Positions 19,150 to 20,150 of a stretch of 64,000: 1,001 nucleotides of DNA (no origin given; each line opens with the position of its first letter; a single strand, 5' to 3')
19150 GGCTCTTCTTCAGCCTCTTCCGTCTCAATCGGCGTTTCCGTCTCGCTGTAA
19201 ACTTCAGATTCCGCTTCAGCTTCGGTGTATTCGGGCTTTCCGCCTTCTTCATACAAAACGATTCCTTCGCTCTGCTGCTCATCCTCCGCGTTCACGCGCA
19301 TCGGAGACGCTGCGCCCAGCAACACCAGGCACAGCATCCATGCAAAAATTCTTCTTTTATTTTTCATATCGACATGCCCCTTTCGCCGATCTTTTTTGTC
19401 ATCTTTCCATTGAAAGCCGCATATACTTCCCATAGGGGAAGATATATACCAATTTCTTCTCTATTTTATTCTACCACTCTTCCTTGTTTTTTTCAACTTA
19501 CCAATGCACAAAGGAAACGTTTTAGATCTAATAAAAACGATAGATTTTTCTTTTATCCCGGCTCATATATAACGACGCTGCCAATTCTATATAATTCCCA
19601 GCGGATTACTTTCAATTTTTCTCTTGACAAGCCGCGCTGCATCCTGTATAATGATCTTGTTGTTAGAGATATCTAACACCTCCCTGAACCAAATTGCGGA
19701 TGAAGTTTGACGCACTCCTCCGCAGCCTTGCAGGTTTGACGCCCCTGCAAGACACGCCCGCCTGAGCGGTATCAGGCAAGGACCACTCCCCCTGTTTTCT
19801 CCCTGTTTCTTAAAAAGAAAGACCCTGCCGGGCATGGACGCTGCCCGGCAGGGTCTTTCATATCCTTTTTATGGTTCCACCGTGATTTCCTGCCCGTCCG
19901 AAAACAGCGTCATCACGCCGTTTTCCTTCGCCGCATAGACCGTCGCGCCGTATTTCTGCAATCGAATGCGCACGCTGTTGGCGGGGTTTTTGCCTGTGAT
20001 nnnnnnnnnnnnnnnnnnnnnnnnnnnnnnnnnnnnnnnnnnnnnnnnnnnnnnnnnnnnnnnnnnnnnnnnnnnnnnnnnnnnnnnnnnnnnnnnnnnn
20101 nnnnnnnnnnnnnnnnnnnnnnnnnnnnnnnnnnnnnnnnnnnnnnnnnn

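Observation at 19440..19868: Orphan consensus promoter plus perfect intrinsic terminator: candidate ~200-nt sRNA in an AT-rich island between convergent operons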

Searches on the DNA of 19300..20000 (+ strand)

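Call 4: search_rna_families(source=window, start=19300, end=20000, threshold=evalue, max_evalue=10, show_alignments=3)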
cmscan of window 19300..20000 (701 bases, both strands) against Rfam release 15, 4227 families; matches with E-value up to 10: 13.
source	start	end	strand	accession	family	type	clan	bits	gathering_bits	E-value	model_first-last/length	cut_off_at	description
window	19745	19857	+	RF02901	AaHKsRNA41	Gene; sRNA;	-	21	97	0.016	1-187/187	no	Aggregatibacter sRNA 41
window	19817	19917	-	RF02083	OrzO-P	Gene; antitoxin;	-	20.9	60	0.86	1-76/76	no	OrzO-P RNA antitoxin family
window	19768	19860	+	RF02344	ar14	Gene; sRNA;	-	20.3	58.8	0.16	1-123/123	no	Alphaproteobacterial ar14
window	19812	19887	-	RF02064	STnc370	Gene; sRNA;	-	19.9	54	8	1-71/71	no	Enterobacterial sRNA STnc370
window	19821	19872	+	RF02450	ncr1175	Gene; sRNA;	-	19.8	60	0.51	1-110/110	no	Bacillus sRNA ncr1175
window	19770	19863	-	RF00516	ylbH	Cis-reg; leader;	-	19.2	50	0.11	1-122/122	no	ylbH leader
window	19811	19909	-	RF01772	rnk_pseudo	Cis-reg; leader;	-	18.8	55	1.5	1-108/108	no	Pseudomonas rnk leader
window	19804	19865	-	RF03579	mir-2058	Gene; miRNA;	-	17.4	90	2.6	1-72/72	no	mir-2058 microRNA precursor family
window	19463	19526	+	RF00542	snopsi28S-1192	Gene; snRNA; snoRNA; HACA-box;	-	16.3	44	4.5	64-132/138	no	Small nucleolar RNA psi28S-1192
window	19450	19547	-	RF00225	IRES_Tobamo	Cis-reg; IRES;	-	16.1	50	9.4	1-151/151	no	Tobamovirus internal ribosome entry site (IRES)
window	19823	19854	-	RF01011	mir-605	Gene; miRNA;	-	14.8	98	8.9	1-82/82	no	mir-605 microRNA precursor family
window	19306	19366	-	RF02111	IS009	Gene;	-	11.2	117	4.3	1-199/199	no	IS009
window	19817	19864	-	RF00084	CsrC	Gene; sRNA;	CL00106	10.1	61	1.5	204-244/255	no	CsrC RNA family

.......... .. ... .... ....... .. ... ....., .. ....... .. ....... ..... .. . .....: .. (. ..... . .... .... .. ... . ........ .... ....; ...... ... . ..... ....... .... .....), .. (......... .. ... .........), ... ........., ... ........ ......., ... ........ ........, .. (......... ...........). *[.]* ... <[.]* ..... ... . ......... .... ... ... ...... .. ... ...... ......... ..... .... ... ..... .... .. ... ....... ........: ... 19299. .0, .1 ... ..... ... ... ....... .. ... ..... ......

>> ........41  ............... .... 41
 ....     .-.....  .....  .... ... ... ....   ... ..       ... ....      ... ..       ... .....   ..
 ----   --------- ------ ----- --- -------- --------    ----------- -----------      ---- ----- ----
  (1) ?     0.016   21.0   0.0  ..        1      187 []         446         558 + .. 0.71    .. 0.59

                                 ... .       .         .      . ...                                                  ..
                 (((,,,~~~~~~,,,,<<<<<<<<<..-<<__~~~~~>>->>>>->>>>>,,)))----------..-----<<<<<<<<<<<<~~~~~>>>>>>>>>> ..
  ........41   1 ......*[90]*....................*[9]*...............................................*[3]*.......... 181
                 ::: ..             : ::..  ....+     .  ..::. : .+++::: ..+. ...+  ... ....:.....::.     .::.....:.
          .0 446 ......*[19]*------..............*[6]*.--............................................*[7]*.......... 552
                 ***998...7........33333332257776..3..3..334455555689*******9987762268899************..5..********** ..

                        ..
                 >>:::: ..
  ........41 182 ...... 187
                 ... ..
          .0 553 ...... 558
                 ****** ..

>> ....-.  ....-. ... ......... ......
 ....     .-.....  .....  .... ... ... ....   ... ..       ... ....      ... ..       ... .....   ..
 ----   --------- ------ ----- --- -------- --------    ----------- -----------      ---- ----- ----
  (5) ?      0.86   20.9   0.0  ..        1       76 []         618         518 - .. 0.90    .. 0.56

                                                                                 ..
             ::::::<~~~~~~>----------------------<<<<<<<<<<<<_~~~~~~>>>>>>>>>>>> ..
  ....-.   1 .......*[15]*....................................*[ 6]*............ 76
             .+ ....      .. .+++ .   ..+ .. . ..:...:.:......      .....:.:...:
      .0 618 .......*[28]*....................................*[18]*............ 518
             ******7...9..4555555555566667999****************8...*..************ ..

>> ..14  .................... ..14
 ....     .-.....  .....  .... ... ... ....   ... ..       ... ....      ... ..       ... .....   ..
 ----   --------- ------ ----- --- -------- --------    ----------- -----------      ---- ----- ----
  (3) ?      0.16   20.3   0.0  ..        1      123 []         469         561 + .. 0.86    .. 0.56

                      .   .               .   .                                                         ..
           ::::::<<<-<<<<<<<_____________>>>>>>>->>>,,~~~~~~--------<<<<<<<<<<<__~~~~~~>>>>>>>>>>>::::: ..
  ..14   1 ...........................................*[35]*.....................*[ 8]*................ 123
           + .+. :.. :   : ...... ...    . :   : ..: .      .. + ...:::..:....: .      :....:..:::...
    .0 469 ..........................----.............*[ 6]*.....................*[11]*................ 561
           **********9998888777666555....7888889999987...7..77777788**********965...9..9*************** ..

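Call 34: build_rna_model(alignment_id=A3)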
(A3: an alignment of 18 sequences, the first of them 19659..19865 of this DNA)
Model R1 built from alignment A3 (18 sequences, 223 columns); structure: RNAalifold consensus.
model positions 208; base pairs 49; branch points 4; effective number of sequences 0.94; information 0.59 bits per position. Calibrated on 0.2 Mb of random sequence (short: E-values are rough).
structure used (alignment columns):
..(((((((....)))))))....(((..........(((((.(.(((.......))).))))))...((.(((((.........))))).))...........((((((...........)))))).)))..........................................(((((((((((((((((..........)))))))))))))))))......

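Call 35: search_with_rna_model(model_id=R1, sources=[window, L001, L002, L003, L004, L005, L006, L007, L008, L009, L010, L011, L012, L013, L014, L016, L018, L021, L022, L025], max_evalue=10)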
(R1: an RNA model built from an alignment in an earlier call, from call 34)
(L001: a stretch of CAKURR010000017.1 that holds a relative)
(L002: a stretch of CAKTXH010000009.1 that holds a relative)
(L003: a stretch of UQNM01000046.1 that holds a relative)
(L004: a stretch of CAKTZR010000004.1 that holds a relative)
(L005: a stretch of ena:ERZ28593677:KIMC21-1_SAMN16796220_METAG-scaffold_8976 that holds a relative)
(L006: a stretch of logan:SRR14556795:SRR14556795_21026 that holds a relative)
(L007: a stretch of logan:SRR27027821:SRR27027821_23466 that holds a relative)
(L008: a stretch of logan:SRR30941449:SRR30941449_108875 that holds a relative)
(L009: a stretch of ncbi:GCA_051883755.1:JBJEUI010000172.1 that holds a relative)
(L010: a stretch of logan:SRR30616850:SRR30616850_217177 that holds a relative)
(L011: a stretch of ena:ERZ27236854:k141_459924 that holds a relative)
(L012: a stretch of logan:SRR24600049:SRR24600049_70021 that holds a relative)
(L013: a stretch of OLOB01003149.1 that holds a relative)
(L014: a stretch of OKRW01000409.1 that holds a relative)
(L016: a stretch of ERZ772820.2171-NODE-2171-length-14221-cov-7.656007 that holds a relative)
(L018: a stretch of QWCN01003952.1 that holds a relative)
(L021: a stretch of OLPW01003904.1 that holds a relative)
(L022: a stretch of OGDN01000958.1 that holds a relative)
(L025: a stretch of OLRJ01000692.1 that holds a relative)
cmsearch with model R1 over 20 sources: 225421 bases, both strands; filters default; matches with E-value up to 10: 28.
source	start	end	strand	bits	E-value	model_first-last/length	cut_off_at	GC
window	19659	19865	+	257.5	9.5e-62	1-208/208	no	0.55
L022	8592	8798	+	254.1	6.7e-61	1-208/208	no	0.54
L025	2958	3164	-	253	1.2e-60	1-208/208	no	0.56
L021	10391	10597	-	249.9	7.4e-60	1-208/208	no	0.55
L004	5105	5313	-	241.3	9.4e-58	1-208/208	no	0.56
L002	5073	5280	-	238.1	6e-57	1-208/208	no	0.53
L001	5012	5219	-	235.1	3.3e-56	1-208/208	no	0.55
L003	5012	5229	-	234.9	3.7e-56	1-208/208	no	0.57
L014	8415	8633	-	233.9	6.4e-56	1-208/208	no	0.57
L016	1541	1758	+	233.8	6.9e-56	1-208/208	no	0.57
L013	5531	5749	-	230.8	3.8e-55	1-208/208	no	0.58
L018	5188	5406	-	229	1e-54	1-208/208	no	0.58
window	19817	19859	-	36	4.4e-07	160-202/208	no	0.67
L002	5021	5127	+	31.7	4.9e-06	1-208/208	no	0.55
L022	8750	8792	-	30.2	1.2e-05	160-202/208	no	0.6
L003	5018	5061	+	28.8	2.7e-05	160-202/208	no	0.64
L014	8421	8464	+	28.8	2.7e-05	160-202/208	no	0.64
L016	1709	1752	-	28.8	2.7e-05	160-202/208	no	0.64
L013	5537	5580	+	28.5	3e-05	160-202/208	no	0.66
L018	5194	5237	+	28.5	3e-05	160-202/208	no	0.66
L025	2964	3006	+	26.2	0.00011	160-202/208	no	0.67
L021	10397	10439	+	24.7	0.00027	160-202/208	no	0.63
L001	5018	5060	+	22.9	0.00076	160-202/208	no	0.65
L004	5111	5153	+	22.9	0.00076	160-202/208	no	0.65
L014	11418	11594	-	21.8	0.0014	1-208/208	no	0.58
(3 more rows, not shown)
